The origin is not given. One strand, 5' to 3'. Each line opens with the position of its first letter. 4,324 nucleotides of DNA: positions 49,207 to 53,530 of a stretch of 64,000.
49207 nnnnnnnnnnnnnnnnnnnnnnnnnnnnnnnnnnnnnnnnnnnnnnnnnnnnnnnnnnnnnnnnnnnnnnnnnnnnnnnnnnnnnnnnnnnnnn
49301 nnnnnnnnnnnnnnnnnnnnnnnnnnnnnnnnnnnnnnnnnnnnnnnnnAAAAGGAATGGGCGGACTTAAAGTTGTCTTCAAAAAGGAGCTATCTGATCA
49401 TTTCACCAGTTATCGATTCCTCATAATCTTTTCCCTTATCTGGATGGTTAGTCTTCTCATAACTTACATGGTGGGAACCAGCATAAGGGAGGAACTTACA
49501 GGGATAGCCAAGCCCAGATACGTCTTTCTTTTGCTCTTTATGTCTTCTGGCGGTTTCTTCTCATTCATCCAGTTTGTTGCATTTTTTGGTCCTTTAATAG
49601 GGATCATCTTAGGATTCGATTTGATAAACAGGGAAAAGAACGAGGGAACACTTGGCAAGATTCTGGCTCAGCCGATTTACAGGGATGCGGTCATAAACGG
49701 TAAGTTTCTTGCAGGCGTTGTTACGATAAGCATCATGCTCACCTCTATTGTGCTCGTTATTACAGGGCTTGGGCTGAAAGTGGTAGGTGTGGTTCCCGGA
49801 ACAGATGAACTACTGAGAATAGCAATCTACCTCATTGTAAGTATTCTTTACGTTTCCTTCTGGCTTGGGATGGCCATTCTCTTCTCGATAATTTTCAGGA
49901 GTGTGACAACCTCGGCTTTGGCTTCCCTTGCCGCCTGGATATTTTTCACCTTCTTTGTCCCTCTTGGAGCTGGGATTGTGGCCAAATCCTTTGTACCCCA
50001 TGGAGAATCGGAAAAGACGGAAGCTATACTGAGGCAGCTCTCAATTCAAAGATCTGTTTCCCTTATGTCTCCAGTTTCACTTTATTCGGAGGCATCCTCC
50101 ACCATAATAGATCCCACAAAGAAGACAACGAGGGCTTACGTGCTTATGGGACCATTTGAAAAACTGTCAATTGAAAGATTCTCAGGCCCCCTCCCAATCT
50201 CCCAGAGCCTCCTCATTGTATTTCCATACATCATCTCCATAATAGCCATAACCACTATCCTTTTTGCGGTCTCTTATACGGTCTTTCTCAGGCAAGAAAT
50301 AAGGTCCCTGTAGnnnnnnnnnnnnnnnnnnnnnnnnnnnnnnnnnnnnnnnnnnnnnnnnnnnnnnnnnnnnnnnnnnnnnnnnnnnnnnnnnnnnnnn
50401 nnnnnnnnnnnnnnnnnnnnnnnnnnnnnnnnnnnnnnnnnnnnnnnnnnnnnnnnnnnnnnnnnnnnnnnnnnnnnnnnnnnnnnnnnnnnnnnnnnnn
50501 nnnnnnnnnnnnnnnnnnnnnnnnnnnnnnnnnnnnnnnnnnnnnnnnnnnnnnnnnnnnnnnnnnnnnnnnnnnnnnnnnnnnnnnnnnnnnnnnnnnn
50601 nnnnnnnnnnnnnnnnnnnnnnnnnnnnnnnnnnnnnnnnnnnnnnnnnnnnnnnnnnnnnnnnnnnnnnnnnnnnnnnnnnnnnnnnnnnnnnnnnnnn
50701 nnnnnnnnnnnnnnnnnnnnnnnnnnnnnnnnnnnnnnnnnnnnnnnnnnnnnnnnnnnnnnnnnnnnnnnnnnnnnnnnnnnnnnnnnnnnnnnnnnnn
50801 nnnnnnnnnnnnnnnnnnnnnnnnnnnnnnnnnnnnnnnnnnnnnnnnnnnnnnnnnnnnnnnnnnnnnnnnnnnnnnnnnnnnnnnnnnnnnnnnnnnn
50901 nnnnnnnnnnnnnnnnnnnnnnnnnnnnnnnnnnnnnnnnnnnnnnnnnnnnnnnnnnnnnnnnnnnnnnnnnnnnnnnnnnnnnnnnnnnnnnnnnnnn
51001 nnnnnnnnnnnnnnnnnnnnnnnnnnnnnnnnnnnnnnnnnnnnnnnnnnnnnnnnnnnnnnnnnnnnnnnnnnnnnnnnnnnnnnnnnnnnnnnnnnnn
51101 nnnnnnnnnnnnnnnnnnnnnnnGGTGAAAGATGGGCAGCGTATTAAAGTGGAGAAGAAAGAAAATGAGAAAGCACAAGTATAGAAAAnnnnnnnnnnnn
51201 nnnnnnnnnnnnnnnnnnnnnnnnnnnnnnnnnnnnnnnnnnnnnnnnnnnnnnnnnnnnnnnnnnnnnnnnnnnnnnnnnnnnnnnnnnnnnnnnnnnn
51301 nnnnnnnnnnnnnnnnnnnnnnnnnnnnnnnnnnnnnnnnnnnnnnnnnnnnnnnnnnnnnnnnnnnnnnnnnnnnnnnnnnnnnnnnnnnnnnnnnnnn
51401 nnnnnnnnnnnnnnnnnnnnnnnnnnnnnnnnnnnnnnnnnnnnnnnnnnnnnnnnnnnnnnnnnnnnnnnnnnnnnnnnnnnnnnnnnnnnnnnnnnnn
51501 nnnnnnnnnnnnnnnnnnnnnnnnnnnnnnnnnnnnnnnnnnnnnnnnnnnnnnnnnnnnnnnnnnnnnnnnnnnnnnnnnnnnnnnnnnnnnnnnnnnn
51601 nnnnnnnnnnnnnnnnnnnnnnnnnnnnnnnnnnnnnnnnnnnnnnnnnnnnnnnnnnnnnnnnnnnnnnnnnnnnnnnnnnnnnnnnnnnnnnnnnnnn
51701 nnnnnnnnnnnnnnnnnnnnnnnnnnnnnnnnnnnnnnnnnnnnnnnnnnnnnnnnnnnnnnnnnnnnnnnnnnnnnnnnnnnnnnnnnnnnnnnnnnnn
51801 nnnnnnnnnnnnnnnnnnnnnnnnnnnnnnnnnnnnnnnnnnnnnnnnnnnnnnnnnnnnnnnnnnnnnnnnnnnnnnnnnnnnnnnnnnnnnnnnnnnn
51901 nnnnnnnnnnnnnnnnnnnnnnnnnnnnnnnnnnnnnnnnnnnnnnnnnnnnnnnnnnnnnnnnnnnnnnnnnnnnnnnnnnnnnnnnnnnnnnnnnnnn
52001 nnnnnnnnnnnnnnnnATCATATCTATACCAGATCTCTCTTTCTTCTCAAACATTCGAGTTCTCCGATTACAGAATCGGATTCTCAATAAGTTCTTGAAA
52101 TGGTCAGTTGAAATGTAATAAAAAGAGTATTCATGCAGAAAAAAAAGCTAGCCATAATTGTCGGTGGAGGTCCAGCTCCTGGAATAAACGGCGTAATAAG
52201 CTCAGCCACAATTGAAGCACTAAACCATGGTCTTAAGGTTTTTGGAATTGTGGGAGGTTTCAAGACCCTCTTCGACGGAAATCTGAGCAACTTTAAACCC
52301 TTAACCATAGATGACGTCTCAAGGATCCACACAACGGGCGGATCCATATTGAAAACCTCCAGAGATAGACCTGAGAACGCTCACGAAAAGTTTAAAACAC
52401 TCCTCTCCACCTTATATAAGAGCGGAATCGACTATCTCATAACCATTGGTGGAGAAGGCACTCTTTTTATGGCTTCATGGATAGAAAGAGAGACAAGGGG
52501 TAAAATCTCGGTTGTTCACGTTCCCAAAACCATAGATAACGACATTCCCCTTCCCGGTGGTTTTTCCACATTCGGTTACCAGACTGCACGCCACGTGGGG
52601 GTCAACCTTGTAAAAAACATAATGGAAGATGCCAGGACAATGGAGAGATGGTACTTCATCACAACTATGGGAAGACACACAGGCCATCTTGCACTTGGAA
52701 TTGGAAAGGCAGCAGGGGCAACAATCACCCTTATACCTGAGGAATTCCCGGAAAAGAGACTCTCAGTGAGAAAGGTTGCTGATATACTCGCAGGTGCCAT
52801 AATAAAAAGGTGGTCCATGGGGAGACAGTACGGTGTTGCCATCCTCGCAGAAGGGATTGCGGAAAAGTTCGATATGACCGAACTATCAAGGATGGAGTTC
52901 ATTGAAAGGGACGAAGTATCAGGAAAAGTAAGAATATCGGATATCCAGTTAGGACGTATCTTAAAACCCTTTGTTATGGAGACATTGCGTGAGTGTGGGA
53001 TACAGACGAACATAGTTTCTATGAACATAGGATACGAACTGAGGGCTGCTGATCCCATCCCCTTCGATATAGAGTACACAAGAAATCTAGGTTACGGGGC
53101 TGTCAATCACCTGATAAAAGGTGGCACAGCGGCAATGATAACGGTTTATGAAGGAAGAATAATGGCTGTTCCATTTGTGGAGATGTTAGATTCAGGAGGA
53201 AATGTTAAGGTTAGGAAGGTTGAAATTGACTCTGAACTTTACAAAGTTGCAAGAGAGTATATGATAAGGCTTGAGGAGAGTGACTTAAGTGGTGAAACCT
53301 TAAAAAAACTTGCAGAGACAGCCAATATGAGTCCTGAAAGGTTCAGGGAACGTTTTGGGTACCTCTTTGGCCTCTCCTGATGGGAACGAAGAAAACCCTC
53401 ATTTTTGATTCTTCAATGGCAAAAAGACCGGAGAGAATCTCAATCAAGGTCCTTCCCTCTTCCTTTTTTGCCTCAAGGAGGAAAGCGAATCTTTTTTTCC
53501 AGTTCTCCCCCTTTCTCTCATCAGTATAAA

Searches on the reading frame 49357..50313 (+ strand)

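Call 44: search_protein_families(library=pfam, max_evalue=0.00001, proteins=[window:49357-50313:+])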
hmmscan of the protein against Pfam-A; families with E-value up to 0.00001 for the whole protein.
window:49357-50313:+ (318 aa): 1 family
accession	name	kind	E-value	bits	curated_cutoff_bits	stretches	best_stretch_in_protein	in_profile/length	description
PF12679.13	ABC2_membrane_2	-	2.2e-36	126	27.2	1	7-314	3-282/283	ABC-2 family transporter protein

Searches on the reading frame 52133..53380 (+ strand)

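Call 44: search_protein_families(library=pfam, max_evalue=0.00001, proteins=[window:52133-53380:+])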
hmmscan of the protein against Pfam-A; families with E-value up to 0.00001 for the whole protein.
window:52133-53380:+ (415 aa): 1 family
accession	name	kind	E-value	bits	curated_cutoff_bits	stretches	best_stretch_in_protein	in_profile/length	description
PF00365.25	PFK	-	4.3e-55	187.5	30.9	1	5-326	1-276/277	Phosphofructokinase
